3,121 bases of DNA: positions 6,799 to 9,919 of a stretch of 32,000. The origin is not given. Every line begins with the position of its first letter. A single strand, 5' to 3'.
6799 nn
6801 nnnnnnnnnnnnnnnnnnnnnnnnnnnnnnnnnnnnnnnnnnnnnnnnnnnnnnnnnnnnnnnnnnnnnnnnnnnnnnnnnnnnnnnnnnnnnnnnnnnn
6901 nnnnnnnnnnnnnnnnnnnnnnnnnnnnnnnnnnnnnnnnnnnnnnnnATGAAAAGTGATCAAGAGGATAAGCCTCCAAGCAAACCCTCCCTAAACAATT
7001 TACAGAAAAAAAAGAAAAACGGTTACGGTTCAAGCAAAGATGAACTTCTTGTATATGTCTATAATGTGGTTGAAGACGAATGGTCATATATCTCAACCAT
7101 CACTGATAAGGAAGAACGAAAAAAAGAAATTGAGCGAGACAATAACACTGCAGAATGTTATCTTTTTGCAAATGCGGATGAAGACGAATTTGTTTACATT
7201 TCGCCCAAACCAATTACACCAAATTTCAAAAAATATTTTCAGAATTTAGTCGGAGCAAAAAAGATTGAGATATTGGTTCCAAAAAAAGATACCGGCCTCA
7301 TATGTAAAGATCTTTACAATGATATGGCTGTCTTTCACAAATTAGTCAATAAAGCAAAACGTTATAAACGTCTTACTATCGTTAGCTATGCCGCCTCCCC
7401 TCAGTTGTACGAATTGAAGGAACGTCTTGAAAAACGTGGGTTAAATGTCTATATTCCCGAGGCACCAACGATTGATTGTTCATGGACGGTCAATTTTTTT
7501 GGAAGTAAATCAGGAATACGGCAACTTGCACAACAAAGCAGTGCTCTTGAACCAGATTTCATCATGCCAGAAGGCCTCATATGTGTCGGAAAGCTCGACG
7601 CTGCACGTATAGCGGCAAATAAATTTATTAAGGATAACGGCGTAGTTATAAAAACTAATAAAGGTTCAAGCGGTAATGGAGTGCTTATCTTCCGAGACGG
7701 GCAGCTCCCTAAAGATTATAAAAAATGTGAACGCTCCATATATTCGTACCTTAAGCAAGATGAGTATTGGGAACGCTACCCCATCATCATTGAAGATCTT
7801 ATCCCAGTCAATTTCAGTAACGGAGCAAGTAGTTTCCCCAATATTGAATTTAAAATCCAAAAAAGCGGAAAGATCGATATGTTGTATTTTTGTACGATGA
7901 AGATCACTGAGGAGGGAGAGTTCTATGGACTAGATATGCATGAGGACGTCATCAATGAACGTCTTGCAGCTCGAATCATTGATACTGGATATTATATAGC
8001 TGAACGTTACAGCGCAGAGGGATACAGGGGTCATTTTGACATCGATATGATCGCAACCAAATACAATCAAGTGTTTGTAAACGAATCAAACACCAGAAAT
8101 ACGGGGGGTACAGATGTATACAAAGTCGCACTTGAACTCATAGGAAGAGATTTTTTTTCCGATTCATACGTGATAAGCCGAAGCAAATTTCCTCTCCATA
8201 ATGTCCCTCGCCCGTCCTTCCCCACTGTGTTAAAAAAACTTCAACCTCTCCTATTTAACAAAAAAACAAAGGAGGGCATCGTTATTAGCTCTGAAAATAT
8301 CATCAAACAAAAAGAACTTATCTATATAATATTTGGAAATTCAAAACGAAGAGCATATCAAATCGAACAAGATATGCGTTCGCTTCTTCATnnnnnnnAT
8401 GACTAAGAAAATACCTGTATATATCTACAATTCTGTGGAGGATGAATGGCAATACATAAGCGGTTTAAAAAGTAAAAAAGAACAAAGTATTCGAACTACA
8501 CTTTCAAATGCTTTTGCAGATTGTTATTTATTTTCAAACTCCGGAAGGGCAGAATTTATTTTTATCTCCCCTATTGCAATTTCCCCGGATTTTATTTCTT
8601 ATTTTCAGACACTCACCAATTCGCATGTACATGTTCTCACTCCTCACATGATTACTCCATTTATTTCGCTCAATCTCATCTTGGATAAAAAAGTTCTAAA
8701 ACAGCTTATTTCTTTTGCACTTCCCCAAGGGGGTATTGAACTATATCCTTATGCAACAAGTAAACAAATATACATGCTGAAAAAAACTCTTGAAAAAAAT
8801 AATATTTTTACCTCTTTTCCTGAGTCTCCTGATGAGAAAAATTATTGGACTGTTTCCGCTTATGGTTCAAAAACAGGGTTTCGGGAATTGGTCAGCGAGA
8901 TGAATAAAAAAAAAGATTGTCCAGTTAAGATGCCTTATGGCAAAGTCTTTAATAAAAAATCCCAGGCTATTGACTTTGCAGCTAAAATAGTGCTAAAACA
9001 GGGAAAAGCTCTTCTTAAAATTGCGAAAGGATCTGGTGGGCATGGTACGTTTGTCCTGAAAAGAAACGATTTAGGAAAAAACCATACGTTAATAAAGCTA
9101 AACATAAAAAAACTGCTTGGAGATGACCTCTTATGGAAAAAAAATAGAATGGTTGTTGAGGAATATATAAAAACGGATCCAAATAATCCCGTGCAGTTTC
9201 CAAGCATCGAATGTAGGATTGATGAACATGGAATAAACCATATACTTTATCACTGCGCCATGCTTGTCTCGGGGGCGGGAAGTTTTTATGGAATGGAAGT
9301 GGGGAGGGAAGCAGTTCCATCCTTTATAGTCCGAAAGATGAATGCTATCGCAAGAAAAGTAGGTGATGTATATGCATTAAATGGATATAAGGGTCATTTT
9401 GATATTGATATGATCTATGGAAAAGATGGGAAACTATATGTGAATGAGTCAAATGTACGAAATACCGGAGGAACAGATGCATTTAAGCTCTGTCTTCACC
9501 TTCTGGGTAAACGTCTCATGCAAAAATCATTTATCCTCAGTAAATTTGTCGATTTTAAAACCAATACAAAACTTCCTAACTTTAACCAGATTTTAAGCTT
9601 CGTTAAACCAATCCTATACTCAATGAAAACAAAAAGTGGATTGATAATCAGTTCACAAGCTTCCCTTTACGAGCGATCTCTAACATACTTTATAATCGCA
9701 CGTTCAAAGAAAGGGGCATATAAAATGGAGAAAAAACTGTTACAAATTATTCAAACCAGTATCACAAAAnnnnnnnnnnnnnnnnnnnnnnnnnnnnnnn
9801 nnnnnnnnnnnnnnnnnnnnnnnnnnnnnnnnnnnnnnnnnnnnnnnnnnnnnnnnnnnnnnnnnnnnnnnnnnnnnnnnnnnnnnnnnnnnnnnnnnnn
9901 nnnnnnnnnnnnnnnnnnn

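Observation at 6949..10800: Translationally coupled triad of ATP-grasp ligases: tandem ~480-aa paralogues plus a non-canonical Ddl-family enzyme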

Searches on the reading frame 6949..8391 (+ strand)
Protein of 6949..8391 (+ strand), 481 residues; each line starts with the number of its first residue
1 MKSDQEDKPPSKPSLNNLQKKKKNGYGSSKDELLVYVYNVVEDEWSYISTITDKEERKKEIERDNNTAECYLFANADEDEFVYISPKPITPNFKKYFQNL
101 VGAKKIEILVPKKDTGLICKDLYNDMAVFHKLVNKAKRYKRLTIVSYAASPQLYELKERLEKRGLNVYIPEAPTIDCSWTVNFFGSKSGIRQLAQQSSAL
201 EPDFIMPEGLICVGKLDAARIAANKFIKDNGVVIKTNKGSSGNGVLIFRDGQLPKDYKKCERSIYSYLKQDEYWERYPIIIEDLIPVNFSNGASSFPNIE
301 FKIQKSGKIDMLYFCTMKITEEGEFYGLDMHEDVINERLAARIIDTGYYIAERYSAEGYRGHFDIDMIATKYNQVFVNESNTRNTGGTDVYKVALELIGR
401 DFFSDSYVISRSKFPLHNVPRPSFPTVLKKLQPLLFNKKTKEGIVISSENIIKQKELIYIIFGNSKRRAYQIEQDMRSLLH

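Call 3: search_protein_families(library=pfam, proteins=[window:6949-8391:+], max_evalue=0.01)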
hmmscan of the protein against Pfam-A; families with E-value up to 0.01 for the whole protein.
window:6949-8391:+ (481 aa): 1 family
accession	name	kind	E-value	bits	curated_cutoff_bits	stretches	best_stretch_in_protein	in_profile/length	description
PF18604.6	PreAtp-grasp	-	0.00048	21.1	27.5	1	72-160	6-92/94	Pre ATP-grasp domain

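Call 4: search_protein_families(library=ncbifam, proteins=[window:6949-8391:+], max_evalue=0.01)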
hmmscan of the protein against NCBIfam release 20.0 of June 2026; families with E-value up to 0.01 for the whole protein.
window:6949-8391:+ (481 aa): 3 families
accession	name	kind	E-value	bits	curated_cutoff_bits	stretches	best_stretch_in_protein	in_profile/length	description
NF005096.0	PRK06524.1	equivalog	4.5e-06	25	684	1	322-393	260-332/493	biotin carboxylase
NF042917.1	PAGG_GluLig_BesA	equivalog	4.9e-06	25.6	750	1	287-408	256-373/432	L-propargylglycine--L-glutamate ligase BesA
NF047900.1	AspMetLigLdmS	equivalog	0.00015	20.6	475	1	277-391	202-305/383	L-aspartate--L-methionine ligase LdmS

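Call 13: search_solved_structures(query=window:6949-8391:+, max_evalue=1, show_alignments=2)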
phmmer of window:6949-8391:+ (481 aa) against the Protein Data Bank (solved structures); distinct sequences matched with E-value up to 1: 4.
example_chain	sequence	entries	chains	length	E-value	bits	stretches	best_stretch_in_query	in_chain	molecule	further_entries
3wvq_A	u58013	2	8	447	1.2e-06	30.7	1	343-450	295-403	PGM1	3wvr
8ynd_A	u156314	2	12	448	0.00018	23.6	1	352-445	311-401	ATP-grasp peptide ligase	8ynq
8yi6_A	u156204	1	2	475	0.012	17.6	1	297-436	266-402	L-propargylglycine--L-glutamate ligase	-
6vg7_A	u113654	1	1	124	0.29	13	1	42-104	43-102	De novo designed protein RO2_25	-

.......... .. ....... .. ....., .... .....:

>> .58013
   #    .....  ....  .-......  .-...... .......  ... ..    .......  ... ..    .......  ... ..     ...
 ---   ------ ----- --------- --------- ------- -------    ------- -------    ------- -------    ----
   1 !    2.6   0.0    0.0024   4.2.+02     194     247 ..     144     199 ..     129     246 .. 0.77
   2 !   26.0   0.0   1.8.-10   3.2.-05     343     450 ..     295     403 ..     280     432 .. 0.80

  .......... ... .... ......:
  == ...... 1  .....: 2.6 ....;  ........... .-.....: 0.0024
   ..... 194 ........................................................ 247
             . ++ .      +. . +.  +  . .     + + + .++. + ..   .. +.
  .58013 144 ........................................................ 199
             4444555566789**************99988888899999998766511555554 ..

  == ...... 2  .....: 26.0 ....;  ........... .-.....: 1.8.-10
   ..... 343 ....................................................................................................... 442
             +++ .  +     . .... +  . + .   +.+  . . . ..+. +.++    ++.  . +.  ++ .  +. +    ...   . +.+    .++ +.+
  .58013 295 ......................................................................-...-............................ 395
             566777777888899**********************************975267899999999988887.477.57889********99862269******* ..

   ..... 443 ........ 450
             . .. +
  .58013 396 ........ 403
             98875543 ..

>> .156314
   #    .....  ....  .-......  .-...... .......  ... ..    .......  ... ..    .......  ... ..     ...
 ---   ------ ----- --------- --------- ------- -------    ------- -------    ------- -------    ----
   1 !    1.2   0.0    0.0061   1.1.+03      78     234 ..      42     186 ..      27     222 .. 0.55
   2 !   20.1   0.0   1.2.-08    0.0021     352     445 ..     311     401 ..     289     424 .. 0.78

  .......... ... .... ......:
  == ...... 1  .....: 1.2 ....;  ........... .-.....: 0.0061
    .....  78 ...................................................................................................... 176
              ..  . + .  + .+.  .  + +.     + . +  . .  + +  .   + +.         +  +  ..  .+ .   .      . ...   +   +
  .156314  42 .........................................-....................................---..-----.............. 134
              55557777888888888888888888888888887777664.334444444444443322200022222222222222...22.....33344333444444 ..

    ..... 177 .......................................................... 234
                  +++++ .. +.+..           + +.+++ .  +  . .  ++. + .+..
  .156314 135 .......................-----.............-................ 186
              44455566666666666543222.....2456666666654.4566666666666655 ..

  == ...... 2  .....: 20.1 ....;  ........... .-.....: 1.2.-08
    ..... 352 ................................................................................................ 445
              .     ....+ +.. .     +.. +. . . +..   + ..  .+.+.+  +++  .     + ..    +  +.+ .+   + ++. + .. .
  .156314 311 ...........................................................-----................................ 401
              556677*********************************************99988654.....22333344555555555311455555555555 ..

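Call 71: find_homologous_proteins(query=window:6949-8391:+, max_evalue=0.00001)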
Query window:6949-8391:+ (481 aa): 649 proteins with E <= 0.00001 among 5948 candidates; the best 120 are listed.
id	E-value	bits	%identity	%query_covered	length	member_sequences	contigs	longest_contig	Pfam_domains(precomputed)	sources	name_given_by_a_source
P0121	0.0e+0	1089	100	100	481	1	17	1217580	-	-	-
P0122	7.5e-280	946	86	100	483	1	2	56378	-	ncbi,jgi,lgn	jgi:hypothetical protein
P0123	2.2e-275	932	84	100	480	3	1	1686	-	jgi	-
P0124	1.2e-274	929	83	100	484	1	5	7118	-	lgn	-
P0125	7.6e-272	920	83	100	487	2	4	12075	-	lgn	-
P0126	1.8e-270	915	82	100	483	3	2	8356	-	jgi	-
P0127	1.1e-249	847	80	96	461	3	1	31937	-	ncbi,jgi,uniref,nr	ncbi:hypothetical protein COY90_01455 [Candidatus Roizmanbacteria bacterium CG_4_10_14_0_8_um_filter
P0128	1.5e-249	846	76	100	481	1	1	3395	-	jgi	-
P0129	3.4e-236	802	100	74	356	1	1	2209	-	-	-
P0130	4.7e-233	792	74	94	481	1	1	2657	-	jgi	jgi:hypothetical protein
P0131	1.8e-232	790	75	94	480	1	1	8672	-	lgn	-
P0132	7.3e-232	788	74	94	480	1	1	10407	-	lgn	-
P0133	7.8e-232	788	75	94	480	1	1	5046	-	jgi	jgi:hypothetical protein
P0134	8.1e-232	788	75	94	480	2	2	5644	-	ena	-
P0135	1.3e-231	787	72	99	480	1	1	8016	-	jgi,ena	-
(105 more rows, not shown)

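Call 91: search_protein_families(library=padloc, proteins=[window:6949-8391:+], max_evalue=0.001)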
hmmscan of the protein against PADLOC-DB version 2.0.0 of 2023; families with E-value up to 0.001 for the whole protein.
window:6949-8391:+ (481 aa): 0 families

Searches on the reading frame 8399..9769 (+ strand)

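Call 3: search_protein_families(library=pfam, proteins=[window:8399-9769:+], max_evalue=0.01)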
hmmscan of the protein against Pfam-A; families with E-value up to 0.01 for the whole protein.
window:8399-9769:+ (457 aa): 1 family
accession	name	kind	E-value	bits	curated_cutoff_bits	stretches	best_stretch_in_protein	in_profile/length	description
PF18604.6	PreAtp-grasp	-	0.0026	18.7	27.5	1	56-130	15-91/94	Pre ATP-grasp domain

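Call 4: search_protein_families(library=ncbifam, proteins=[window:8399-9769:+], max_evalue=0.01)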
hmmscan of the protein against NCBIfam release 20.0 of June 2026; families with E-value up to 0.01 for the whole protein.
window:8399-9769:+ (457 aa): 3 families
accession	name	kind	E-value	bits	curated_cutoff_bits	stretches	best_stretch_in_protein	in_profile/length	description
NF005096.0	PRK06524.1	equivalog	1.1e-07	30.3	684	1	293-360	260-328/493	biotin carboxylase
NF047900.1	AspMetLigLdmS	equivalog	4.5e-05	22.4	475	1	196-403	161-339/383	L-aspartate--L-methionine ligase LdmS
NF042917.1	PAGG_GluLig_BesA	equivalog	0.0026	16.6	750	1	251-374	253-368/432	L-propargylglycine--L-glutamate ligase BesA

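Call 91: search_protein_families(library=padloc, proteins=[window:8399-9769:+], max_evalue=0.001)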
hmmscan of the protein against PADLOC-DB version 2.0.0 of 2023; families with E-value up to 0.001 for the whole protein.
window:8399-9769:+ (457 aa): 0 families
